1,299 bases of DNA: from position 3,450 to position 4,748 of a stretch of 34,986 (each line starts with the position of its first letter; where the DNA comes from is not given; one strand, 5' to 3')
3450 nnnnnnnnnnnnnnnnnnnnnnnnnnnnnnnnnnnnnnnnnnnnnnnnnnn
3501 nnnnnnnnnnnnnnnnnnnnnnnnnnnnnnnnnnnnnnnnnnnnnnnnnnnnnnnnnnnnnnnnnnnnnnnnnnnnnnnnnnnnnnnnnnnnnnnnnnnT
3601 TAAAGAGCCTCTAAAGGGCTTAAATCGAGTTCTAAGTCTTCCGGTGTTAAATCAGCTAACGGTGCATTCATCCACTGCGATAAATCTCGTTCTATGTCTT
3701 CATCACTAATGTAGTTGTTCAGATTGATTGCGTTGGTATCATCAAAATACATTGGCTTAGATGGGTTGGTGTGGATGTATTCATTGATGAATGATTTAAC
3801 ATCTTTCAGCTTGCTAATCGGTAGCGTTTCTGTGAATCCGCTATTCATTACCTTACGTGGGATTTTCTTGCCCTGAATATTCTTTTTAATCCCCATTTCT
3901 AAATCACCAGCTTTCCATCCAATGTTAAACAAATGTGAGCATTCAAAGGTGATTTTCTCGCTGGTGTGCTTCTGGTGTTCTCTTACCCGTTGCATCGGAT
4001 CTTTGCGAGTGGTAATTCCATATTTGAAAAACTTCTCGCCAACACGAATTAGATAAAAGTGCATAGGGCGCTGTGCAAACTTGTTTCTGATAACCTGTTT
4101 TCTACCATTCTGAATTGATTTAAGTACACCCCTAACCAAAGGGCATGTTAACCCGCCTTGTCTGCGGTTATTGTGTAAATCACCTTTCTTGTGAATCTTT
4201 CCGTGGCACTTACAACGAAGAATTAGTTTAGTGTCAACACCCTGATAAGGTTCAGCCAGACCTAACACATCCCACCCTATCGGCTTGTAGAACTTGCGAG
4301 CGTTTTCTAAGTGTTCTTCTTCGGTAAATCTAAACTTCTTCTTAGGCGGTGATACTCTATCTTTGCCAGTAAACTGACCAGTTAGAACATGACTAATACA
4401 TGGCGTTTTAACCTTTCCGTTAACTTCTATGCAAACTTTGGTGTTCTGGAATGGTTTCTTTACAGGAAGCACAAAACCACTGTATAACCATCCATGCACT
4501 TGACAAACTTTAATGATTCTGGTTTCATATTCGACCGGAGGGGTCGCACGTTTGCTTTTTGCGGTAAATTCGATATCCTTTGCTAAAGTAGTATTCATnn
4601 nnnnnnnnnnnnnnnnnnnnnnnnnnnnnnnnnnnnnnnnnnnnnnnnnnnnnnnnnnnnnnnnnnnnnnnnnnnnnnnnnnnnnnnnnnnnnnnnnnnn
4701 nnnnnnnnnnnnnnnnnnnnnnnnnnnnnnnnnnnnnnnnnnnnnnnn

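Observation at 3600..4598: Nuclease-like T5orf172/GIY-YIG-type gene as a separate unit at the distal end of the late strand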

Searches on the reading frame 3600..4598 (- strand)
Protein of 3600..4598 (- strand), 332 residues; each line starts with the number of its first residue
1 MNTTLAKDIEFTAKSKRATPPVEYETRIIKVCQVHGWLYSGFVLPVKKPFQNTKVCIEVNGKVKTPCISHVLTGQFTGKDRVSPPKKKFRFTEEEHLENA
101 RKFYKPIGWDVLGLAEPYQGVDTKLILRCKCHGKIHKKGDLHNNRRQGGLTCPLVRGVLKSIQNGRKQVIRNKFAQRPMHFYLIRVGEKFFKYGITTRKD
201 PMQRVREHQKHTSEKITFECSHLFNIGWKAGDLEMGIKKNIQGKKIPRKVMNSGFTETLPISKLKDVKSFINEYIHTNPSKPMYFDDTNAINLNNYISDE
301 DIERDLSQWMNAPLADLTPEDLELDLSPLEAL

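Call 4: search_protein_families(library=pfam, proteins=[window:3600-4598:-], max_evalue=1)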
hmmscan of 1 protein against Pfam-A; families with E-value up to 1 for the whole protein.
window:3600-4598:- (332 aa): 2 families
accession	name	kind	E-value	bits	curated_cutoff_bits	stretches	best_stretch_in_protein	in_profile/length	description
PF21817.3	CapR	-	0.014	16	24.2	1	102-134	8-41/67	CapR homology domain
PF13455.12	MUG113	-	0.13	13.4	22.3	1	192-273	2-57/73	Meiotically up-regulated gene 113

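Call 5: search_protein_families(library=phrogs, proteins=[window:3600-4598:-], max_evalue=0.1)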
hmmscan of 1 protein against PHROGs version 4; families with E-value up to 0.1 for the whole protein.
window:3600-4598:- (332 aa): 3 families
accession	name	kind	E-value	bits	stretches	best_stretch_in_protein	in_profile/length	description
phrog_681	-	DNA, RNA and nucleotide metabolism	4.2e-20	72.9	1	87-292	362-556/576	endonuclease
phrog_1847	-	unknown function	0.087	12.7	0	180-207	351-382/474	-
phrog_13209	-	unknown function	0.097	13.5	0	260-311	131-179/198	-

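Call 7: search_dna_similar(query=window:3600-4598:-, collection=phages, mode=protein, max_rows=40)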
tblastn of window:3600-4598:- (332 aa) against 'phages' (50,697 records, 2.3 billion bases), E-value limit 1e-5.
Records with a match: 8; places in all: 9; records where one place covers at least 80% of the query: 0.
Best place of each record, by identity: <60% 8.
By first word of the organism name: Escherichia 6; Enterobacteria 1; Shigella 1.
By host as written in the record: - 4; Escherichia coli K-12 2; Escherichia coli 1; Escherichia coli XL1 Blue 1.
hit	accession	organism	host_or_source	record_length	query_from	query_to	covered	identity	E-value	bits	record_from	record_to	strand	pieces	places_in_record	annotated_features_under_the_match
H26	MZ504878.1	Enterobacteria phage Whisky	-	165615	27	274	75%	24.2%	3e-8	61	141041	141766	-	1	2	hypothetical protein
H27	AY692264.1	Escherichia phage T5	-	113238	88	278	58%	27.3%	1e-8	62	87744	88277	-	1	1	hypothetical protein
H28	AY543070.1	Escherichia phage T5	-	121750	88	278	58%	27.3%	1e-8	62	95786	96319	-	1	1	hypothetical protein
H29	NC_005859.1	Escherichia phage T5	Escherichia coli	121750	88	278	58%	27.3%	1e-8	62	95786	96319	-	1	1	endonuclease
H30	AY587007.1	Escherichia phage T5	-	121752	88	278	58%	27.3%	1e-8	62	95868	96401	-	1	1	hypothetical protein RB49ORF238c-like protein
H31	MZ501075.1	Escherichia phage IrisVonRoten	Escherichia coli K-12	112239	88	278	58%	27.3%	3e-8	61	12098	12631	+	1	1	putative homing endonuclease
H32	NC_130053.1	Escherichia phage IrisVonRoten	Escherichia coli K-12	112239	88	278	58%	27.3%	3e-8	61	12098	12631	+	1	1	putative homing endonuclease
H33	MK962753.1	Shigella phage JK32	Escherichia coli XL1 Blue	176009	152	287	41%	35.3%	5e-16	85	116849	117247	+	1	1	hypothetical protein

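Call 15: get_annotated_region(hit=H26, flank=2500)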
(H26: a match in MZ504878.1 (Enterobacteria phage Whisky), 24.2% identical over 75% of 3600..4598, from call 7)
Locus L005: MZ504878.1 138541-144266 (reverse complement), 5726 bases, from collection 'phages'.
description: Enterobacteria phage Whisky, complete genome.
organism: Enterobacteria phage Whisky (NCBI taxid 2863840)
taxonomy: Viruses; Duplodnaviria; Heunggongvirae; Uroviricota; Caudoviricetes; Straboviridae; Krischvirus
host: -; source: -; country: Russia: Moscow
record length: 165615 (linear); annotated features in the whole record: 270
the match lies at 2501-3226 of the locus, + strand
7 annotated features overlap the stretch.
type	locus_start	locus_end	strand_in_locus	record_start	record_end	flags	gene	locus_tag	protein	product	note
CDS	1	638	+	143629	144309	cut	-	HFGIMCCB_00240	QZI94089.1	hypothetical protein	label: HFGIMCCB_00240; protein Gp59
CDS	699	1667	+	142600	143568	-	-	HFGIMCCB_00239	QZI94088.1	hypothetical protein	label: HFGIMCCB_00239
CDS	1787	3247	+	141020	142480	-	-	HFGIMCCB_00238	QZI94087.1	hypothetical protein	label: HFGIMCCB_00238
CDS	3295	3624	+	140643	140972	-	-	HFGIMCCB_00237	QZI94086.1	hypothetical protein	label: HFGIMCCB_00237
CDS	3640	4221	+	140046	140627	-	frd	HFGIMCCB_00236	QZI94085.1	dihydrofolate reductase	label: frd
CDS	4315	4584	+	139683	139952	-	-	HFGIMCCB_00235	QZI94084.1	hypothetical protein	label: HFGIMCCB_00235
CDS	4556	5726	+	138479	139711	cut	-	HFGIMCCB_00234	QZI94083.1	hypothetical protein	label: HFGIMCCB_00234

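Call 16: get_annotated_region(hit=H33, flank=2500)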
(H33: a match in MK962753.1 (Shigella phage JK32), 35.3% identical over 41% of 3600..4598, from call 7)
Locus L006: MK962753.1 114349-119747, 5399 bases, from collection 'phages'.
description: Shigella phage JK32, complete genome.
organism: Shigella phage JK32 (NCBI taxid 2591059)
taxonomy: Viruses; Duplodnaviria; Heunggongvirae; Uroviricota; Caudoviricetes; Straboviridae; Krischvirus
host: Escherichia coli XL1 Blue; source: river; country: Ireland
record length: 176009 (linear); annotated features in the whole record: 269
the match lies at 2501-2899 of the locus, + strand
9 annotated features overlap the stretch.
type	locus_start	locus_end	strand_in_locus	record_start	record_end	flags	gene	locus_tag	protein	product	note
CDS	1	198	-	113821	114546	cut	-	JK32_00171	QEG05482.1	inhibitor of prohead protease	-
CDS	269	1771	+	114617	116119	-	-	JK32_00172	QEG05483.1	RNA-DNA and DNA-DNA helicase ATPase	UvsW RNA-DNA and DNA-DNA helicase ATPase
CDS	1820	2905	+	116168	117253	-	-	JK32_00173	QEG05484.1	hypothetical protein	-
CDS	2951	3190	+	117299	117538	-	-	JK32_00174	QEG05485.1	ATP-dependent DNA helicase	ATP-dependent DNA helicase UvsW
CDS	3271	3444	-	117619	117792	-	-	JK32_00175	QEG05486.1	hypothetical protein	-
CDS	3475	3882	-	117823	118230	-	-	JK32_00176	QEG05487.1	UvsY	-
CDS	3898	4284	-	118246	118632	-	-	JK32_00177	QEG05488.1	baseplate wedge subunit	-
CDS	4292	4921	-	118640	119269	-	-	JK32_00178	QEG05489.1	baseplate hub subunit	-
CDS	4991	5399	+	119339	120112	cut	-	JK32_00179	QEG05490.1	baseplate hub assembly catalyst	gp51 baseplate hub assembly catalyst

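Call 18: find_homologous_proteins(query=window:3600-4598:-, max_evalue=0.001)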
Query window:3600-4598:- (332 aa): 18 proteins with E <= 0.001 among 760 candidates.
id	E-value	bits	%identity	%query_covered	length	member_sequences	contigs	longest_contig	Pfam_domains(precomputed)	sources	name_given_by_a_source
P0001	3.5e-228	774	100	100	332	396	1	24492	-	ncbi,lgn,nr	ncbi:hypothetical protein U7Q90_003910 [Escherichia coli]|nr:hypothetical protein [Escherichia coli]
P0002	4.6e-190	648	85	100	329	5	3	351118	-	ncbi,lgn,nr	ncbi:hypothetical protein BGC99_002368 [Escherichia coli]|nr:hypothetical protein [Escherichia coli]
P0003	5.7e-170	582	75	100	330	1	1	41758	-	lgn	-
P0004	2.9e-140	485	64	100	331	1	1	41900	-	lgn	-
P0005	2.5e-139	482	65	100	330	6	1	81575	-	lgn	-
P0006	3.4e-133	462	60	99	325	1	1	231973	-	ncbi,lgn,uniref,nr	ncbi:hypothetical protein [Proteus columbae]|uniref:hypothetical protein n=1 Tax=Proteus columbae Ta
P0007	1.6e-132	459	63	99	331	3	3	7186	-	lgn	-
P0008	2.2e-124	433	57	100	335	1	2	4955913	-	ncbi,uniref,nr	ncbi:hypothetical protein [Escherichia coli]|uniref:hypothetical protein n=1 Tax=Escherichia coli Ta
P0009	2.2e-120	419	55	100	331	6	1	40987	-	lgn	-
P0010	3.4e-102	360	51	100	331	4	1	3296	-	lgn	-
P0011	1.1e-101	358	50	100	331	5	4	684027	-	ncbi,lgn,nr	ncbi:hypothetical protein F8Y18_14670 [Salmonella enterica]|nr:hypothetical protein [Salmonella ente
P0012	2.1e-97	344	49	100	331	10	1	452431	-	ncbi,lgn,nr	ncbi:hypothetical protein KN848_001985 [Salmonella enterica]|nr:hypothetical protein [Salmonella ent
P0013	9.4e-93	329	48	93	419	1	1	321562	-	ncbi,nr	ncbi:hypothetical protein GM879_00650 [Escherichia coli]|nr:hypothetical protein [Escherichia coli]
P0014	6.2e-40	155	37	70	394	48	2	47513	PF21817.4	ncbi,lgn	ncbi:TPA: hypothetical protein ACM30B_003883 [Escherichia coli]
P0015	1.3e-39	154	38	70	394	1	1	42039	PF21817.4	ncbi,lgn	ncbi:TPA: hypothetical protein ACGR1B_004217 [Escherichia coli]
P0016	4.3e-37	146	36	69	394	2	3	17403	PF21817.4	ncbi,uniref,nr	ncbi:hypothetical protein [Escherichia coli]|uniref:hypothetical protein n=1 Tax=Escherichia coli Ta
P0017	2.3e-36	143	36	69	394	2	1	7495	PF21817.4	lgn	-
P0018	9.2e-9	52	28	41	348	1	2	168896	PF05265.21,PF21817.4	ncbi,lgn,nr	ncbi:hypothetical protein JT459_000812 [Salmonella enterica]|nr:hypothetical protein [Salmonella ent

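Call 19: get_annotated_region(hit=H29, flank=1500)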
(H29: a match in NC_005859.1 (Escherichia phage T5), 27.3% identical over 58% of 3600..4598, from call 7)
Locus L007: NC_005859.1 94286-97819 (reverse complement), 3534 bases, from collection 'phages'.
description: Enterobacteria phage T5, complete genome.
organism: Escherichia phage T5 (NCBI taxid 2695836)
taxonomy: Viruses; Duplodnaviria; Heunggongvirae; Uroviricota; Caudoviricetes; Demerecviridae; Markadamsvirinae; Tequintavirus; Tequintavirus T5
host: Escherichia coli; source: -; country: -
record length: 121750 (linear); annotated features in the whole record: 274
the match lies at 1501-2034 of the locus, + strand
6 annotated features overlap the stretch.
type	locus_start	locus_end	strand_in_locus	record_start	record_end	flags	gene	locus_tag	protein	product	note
CDS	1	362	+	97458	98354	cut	-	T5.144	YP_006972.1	base plate tail tube protein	similar to bacteriophage BF23 minor tail protein gp24 TrEMBL Q37900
CDS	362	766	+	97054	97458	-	-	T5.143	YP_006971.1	Tail assembly chaperone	-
CDS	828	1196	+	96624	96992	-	-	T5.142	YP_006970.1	tail assembly chaperone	-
regulatory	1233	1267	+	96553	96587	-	-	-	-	terminator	putative rho-independent transcription terminator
CDS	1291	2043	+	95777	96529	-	-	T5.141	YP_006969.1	endonuclease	similar to RB49ORF239C TrEMBL Q7Y3I3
CDS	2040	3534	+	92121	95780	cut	D18-19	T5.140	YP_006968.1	tail length tape measure protein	Pb2; forms straight tail fiber; involved in DNA injection; matches to InterPro family IPR000834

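Call 27: find_encoding_contigs(protein=P0014, flank=5000, max_places=3)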
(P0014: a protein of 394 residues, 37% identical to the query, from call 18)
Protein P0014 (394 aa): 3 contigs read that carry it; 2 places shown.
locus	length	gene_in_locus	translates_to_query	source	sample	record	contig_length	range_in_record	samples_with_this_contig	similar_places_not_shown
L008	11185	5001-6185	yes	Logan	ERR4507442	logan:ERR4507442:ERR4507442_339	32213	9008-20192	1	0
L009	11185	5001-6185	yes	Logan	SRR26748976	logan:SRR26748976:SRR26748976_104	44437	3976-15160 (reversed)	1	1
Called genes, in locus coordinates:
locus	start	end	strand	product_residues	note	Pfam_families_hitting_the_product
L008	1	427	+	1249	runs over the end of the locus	PF13550:Phage-tail_3 (weak), PF09327:Phage_Tail_Tip, PF12421:Ig_GpJ_C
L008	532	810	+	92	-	-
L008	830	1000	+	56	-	-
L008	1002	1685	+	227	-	-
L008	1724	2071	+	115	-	-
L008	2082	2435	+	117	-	PF08291:Peptidase_M15_3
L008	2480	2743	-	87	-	PF11637:UvsW-1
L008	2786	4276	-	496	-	PF21241:UvsW_N, PF04851:ResIII, PF00270:DEAD, PF18766:SWI2_SNF2 (weak), PF00271:Helicase_C (weak)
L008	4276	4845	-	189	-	-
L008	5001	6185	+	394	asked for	PF21817:CapR (faint)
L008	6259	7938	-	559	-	PF00239:Resolvase, PF07508:Recombinase (weak), PF13408:Zn_ribbon_recom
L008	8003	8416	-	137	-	-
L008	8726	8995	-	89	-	-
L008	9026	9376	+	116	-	-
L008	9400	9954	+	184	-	PF02613:Nitrate_red_del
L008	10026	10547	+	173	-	PF06496:DUF1097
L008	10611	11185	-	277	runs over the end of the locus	PF03783:CsgG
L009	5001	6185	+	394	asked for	PF21817:CapR (faint)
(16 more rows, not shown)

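Call 28: find_encoding_contigs(protein=P0011, flank=5000, max_places=3)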
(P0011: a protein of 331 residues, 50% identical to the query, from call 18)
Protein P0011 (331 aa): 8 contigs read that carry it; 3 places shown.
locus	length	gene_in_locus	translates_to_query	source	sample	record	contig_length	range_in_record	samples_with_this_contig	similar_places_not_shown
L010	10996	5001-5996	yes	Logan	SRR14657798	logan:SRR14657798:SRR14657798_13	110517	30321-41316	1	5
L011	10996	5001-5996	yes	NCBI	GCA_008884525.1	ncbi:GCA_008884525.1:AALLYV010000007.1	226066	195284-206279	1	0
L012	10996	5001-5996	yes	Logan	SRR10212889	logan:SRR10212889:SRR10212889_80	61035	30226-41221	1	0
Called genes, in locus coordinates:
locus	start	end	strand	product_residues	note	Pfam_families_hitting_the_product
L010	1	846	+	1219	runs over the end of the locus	PF09327:Phage_Tail_Tip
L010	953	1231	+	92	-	-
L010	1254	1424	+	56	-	-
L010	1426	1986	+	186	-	-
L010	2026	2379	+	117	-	-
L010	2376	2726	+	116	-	PF08291:Peptidase_M15_3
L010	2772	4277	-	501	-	PF21241:UvsW_N, PF04851:ResIII, PF00270:DEAD, PF00271:Helicase_C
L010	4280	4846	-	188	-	-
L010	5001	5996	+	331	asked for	-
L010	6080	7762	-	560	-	PF00239:Resolvase, PF07508:Recombinase (weak), PF13408:Zn_ribbon_recom (weak)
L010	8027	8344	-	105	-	-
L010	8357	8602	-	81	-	-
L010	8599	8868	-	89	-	-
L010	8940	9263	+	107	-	-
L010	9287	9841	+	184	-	PF02613:Nitrate_red_del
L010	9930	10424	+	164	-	PF06496:DUF1097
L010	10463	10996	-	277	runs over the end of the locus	PF03783:CsgG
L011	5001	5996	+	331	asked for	-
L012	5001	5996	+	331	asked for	-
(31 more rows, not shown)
